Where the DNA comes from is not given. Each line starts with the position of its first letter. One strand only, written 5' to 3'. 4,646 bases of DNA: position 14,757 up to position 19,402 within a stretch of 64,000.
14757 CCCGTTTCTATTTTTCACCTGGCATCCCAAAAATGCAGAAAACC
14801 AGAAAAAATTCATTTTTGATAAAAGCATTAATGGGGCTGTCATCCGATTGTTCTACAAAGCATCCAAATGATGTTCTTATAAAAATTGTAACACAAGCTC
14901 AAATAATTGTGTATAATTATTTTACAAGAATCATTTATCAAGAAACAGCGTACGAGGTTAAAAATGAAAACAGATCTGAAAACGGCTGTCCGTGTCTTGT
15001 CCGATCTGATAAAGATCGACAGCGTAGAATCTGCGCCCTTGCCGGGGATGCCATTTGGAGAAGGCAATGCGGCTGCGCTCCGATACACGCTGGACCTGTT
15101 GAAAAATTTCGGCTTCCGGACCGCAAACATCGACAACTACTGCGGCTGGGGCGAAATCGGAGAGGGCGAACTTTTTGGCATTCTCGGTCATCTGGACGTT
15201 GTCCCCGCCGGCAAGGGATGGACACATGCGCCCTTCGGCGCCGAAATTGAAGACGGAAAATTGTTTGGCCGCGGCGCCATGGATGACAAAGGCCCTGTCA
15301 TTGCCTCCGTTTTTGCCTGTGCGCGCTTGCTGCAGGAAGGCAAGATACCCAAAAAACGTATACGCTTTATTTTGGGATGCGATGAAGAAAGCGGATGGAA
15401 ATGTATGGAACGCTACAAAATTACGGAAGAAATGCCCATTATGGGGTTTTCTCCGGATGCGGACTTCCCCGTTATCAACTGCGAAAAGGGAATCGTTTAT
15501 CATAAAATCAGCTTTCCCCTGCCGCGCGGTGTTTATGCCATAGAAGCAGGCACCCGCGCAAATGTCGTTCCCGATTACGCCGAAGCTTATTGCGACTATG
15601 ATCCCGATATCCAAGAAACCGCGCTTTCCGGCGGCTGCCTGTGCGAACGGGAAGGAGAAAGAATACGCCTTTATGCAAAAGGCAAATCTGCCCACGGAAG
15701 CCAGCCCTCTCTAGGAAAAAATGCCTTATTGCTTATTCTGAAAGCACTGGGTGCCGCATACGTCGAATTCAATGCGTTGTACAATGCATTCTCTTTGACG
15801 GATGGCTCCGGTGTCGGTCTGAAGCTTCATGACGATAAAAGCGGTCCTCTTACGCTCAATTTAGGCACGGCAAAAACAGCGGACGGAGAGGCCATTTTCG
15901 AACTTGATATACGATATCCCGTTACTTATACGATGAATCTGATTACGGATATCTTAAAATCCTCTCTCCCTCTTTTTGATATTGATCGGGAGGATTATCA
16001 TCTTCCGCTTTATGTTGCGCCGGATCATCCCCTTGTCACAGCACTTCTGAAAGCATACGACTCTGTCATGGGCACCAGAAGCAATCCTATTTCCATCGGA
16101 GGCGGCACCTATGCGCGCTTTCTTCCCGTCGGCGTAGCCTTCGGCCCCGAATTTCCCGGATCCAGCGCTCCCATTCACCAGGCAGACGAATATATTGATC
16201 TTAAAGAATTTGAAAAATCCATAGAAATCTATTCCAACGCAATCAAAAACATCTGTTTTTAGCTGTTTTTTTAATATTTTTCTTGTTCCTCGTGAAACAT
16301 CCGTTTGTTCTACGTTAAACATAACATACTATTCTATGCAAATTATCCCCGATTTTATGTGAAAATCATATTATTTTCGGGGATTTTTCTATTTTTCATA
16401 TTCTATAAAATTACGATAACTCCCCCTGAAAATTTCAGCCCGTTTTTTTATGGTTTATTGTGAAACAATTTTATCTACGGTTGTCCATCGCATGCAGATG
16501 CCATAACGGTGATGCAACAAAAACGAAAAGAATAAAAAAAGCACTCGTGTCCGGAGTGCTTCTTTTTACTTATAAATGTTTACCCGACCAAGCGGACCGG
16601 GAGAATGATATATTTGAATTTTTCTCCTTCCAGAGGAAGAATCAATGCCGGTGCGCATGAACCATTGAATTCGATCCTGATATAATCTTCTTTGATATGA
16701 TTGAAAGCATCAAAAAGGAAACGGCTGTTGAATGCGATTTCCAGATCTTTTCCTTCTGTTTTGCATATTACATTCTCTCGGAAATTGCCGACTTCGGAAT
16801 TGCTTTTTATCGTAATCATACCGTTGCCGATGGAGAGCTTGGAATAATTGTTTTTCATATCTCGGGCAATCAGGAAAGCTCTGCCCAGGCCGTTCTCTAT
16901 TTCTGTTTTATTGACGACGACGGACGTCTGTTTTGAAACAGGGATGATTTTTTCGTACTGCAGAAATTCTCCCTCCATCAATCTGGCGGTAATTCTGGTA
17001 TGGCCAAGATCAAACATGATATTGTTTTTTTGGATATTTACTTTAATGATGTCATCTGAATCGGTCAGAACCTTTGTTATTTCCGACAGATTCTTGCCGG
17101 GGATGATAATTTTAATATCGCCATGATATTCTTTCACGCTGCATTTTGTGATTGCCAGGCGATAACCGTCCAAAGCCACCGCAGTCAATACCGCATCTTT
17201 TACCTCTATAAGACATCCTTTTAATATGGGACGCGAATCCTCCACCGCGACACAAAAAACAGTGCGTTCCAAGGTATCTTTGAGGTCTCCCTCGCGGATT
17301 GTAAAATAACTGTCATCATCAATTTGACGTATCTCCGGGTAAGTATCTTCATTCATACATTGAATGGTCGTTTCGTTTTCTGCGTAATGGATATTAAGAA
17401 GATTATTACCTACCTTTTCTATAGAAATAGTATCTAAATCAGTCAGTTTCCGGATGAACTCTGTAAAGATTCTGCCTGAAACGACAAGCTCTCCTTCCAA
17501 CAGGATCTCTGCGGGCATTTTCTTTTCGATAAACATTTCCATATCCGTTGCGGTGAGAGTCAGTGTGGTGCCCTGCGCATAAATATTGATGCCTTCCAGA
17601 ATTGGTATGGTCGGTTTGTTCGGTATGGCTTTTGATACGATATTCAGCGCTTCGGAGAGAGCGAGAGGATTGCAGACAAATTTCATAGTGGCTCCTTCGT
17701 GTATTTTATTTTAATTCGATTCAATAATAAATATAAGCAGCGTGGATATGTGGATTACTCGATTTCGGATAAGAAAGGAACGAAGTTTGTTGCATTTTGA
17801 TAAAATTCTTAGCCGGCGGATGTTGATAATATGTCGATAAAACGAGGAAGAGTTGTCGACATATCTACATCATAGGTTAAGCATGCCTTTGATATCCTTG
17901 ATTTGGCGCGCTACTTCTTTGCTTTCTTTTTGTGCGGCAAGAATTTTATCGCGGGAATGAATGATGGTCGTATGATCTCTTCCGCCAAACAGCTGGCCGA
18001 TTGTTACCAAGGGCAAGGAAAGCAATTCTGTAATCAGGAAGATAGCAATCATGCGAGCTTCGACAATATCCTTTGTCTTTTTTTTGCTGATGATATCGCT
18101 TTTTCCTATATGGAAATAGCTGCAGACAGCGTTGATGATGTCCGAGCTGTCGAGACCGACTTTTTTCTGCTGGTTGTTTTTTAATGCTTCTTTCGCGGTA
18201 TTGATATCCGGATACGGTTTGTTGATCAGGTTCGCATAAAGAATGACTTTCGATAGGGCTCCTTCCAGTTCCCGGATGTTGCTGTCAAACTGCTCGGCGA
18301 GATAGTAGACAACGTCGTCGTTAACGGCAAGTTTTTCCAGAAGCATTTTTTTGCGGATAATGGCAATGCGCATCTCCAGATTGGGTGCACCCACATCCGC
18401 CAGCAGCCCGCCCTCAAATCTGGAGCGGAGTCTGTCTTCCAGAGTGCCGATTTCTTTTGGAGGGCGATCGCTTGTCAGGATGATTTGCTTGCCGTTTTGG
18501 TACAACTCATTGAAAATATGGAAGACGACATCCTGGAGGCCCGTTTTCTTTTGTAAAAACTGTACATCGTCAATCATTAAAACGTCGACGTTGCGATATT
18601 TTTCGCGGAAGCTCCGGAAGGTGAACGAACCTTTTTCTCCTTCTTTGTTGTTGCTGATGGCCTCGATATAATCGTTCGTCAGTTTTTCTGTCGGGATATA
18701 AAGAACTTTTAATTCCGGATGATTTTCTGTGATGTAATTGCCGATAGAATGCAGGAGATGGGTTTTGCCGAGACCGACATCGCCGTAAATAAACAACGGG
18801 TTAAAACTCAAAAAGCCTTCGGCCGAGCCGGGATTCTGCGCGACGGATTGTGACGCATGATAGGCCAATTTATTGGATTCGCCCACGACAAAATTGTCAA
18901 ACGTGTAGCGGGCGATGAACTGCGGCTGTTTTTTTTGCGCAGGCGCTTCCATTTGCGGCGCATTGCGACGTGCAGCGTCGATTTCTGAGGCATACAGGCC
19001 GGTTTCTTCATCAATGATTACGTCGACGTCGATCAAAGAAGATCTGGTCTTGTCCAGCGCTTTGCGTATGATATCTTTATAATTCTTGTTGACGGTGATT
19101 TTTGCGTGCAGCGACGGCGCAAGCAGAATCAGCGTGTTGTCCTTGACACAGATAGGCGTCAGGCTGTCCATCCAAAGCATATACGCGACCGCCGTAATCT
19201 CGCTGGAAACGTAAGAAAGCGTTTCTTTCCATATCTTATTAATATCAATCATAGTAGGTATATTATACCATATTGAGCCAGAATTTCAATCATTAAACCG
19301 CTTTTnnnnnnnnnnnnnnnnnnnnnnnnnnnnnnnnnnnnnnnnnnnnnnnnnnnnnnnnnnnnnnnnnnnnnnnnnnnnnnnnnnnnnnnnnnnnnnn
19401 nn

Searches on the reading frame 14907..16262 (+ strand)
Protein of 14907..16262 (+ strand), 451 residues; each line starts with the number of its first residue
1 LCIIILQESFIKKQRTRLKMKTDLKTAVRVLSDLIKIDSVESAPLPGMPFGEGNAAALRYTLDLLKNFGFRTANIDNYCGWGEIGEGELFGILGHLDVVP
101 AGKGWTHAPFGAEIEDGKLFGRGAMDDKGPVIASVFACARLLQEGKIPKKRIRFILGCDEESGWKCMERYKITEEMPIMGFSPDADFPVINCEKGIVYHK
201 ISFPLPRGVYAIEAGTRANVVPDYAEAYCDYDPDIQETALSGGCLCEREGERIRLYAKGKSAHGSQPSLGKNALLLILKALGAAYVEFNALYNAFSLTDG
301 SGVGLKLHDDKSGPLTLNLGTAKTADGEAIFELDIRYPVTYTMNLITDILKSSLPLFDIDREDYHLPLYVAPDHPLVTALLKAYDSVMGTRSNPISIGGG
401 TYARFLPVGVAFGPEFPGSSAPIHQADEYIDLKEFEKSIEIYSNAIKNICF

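Call 10: search_protein_families(library=pfam, proteins=[window:14907-16262:+])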
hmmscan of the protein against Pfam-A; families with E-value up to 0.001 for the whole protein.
window:14907-16262:+ (451 aa): 2 families
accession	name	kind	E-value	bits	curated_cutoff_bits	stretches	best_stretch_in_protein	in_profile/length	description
PF01546.33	Peptidase_M20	-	1.7e-30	106.9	24.6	1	92-447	2-205/206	Peptidase family M20/M25/M40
PF07687.19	M20_dimer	-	8.1e-06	26.2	21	0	254-287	10-43/107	Peptidase dimerisation domain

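Call 35: search_protein_families(library=ncbifam, proteins=[window:14907-16262:+])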
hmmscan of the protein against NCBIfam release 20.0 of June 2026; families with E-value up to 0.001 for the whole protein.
window:14907-16262:+ (451 aa): 45 families (the best 25 are shown)
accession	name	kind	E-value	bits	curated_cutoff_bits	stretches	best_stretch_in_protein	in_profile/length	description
NF005591.0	PRK07318.1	equivalog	2.8e-119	399.5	435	1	26-450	15-465/466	dipeptidase PepV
TIGR01887.1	dipeptidaselike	subfamily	4e-119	398.7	207.95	1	30-446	7-447/447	Sapep family Mn(2+)-dependent dipeptidase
NF005542.0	PRK07205.1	subfamily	5.7e-91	305.5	602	1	25-450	11-442/444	M20 family metallopeptidase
TIGR01886.1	dipeptidase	equivalog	6.2e-84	282.5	632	1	28-448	16-463/466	dipeptidase PepV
NF052477.1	3M3SH_dipept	exception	1.3e-71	241.9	1025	1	31-450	17-466/469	Cys-Gly-3M3SH dipeptidase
NF004809.0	PRK06156.1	equivalog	9.4e-45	153.6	438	1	62-449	134-567/573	dipeptidase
TIGR01910.1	DapE-ArgE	subfamily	7.2e-40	137.3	217.6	2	28-163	1-142/373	ArgE/DapE family deacylase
NF006399.0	PRK08651.1-2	equivalog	6.8e-32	111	381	3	29-167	8-146/405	succinyl-diaminopimelate desuccinylase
NF009557.0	PRK13009.1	equivalog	5.4e-28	98.2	284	2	56-162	24-136/377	succinyl-diaminopimelate desuccinylase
NF006365.0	PRK08588.1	subfamily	3.5e-27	95.7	289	2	24-164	6-143/383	succinyl-diaminopimelate desuccinylase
NF006400.0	PRK08651.1-3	equivalog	9.3e-27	93.8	374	2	93-172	89-169/410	succinyl-diaminopimelate desuccinylase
NF010589.0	PRK13983.1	equivalog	9.4e-27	94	333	2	19-166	8-166/409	M20 family metallo-hydrolase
TIGR01246.1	dapE_proteo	equivalog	3.3e-22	79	361.8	2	86-163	54-133/370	succinyl-diaminopimelate desuccinylase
NF005913.0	PRK07906.1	subfamily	2.1e-21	76.1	382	1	18-172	8-167/442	hypothetical protein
NF009558.0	PRK13013.1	equivalog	4.4e-21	75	428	1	86-163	85-162/429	acetylornithine deacetylase/succinyl-diaminopimelate desuccinylase family protein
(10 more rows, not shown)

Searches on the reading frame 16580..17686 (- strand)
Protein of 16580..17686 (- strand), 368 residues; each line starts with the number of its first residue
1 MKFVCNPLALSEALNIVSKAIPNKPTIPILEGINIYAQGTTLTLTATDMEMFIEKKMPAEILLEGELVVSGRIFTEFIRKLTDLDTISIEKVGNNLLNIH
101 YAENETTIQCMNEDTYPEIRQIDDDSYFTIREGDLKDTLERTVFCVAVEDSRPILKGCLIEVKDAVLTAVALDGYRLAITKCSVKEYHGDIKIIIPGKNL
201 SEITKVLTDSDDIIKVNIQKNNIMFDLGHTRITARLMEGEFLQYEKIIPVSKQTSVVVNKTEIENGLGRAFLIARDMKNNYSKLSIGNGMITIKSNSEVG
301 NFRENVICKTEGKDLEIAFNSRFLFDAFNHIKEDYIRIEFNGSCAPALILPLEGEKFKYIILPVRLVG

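Call 10: search_protein_families(library=pfam, proteins=[window:16580-17686:-])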
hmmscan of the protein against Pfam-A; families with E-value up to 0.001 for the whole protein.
window:16580-17686:- (368 aa): 3 families
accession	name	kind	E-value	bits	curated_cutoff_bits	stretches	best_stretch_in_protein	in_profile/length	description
PF00712.24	DNA_pol3_beta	-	7.6e-35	120.1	24.4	2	1-119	1-119/120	DNA polymerase III beta subunit, N-terminal domain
PF02767.21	DNA_pol3_beta_2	-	9.2e-32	110.2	27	2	130-241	2-114/116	DNA polymerase III beta subunit, central domain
PF02768.20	DNA_pol3_beta_3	-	1.7e-23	83.1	27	1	246-365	2-121/121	DNA polymerase III beta subunit, C-terminal domain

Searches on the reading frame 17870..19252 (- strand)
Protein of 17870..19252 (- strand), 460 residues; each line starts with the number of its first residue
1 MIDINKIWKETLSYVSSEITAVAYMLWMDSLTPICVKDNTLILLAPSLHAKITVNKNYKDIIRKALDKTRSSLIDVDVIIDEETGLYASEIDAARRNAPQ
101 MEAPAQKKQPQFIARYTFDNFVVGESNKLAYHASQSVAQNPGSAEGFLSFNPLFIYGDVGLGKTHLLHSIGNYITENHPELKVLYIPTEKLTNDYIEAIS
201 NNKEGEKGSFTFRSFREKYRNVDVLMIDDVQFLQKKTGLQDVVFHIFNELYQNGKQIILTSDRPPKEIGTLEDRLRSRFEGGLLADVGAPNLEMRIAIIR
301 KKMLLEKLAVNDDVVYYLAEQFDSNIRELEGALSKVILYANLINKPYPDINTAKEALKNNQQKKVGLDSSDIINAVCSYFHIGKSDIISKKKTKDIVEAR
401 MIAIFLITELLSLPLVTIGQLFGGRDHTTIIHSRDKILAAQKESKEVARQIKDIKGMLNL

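Call 10: search_protein_families(library=pfam, proteins=[window:17870-19252:-])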
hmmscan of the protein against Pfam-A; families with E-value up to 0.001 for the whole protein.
window:17870-19252:- (460 aa): 6 families
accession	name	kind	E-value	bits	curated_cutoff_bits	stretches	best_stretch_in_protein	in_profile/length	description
PF00308.24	Bac_DnaA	-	6.3e-64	215.5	23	1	115-285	4-161/162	Bacterial DnaA ATPAse domain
PF08299.17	Bac_DnaA_C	-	6.4e-24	84.2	31.5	1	371-437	3-69/69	Bacterial dnaA protein helix-turn-helix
PF11638.13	DnaA_N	-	5e-08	33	24.6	1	5-67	1-64/65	DnaA N-terminal domain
PF01695.23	IstB_IS21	-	1.9e-06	28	24.1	1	154-265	96-196/238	IstB-like ATP binding protein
PF13401.12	AAA_22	-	0.00032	21.5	27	0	153-242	8-104/130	AAA domain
PF01637.24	ATPase_2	-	0.00044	20.6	33.2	0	151-262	21-117/225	ATPase domain predominantly from Archaea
